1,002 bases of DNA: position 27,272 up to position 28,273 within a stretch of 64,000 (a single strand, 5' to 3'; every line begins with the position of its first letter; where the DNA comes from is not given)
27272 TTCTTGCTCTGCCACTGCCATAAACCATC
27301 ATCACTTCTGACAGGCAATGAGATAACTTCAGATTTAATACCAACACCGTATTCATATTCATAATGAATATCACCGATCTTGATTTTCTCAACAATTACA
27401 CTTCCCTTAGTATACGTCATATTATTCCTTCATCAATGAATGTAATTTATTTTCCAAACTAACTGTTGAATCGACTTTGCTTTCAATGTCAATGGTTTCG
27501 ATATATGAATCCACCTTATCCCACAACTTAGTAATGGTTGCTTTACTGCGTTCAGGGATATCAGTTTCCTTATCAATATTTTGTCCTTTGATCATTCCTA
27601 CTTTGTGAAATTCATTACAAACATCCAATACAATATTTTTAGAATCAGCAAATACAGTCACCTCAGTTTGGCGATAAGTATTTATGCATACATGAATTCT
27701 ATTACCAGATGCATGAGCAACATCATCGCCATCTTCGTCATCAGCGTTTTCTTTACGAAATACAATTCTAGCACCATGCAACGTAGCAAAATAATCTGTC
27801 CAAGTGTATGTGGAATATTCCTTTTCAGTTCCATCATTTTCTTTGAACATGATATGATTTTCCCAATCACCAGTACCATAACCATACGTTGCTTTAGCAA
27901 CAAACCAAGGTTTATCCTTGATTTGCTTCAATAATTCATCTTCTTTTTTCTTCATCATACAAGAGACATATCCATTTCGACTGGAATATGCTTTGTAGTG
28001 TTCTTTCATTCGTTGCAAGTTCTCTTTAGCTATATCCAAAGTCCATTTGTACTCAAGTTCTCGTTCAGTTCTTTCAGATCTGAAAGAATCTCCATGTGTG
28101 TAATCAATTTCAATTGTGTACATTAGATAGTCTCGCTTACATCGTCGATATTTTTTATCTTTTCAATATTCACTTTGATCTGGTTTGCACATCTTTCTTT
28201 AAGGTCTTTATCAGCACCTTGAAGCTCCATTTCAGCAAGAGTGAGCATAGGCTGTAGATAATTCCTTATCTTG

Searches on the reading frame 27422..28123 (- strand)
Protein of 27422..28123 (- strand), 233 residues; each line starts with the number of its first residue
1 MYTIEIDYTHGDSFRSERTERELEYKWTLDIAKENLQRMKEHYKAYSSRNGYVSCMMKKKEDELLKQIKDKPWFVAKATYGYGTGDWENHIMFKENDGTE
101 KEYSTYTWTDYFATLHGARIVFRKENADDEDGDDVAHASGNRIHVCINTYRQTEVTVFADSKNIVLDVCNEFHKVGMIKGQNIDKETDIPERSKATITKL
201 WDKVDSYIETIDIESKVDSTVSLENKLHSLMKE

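Call 77: search_protein_families(library=pfam, proteins=[window:27422-28123:-], max_evalue=0.1)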
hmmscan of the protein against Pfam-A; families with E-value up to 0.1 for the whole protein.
window:27422-28123:- (233 aa): 2 families
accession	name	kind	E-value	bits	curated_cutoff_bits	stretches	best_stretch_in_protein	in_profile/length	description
PF17140.10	DUF5113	-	0.032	14.7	27.1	1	22-62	21-63/161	Domain of unknown function (DUF5113)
PF08693.15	SKG6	-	0.061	12.6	30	1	25-109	285-369/668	SKG6 family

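Call 78: search_protein_families(library=phrogs, proteins=[window:27422-28123:-], max_evalue=0.001)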
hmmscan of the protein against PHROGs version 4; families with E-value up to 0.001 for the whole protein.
window:27422-28123:- (233 aa): 1 family
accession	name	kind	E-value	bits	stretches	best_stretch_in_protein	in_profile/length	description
phrog_10176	-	unknown function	5.5e-21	76.5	1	1-130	2-126/142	-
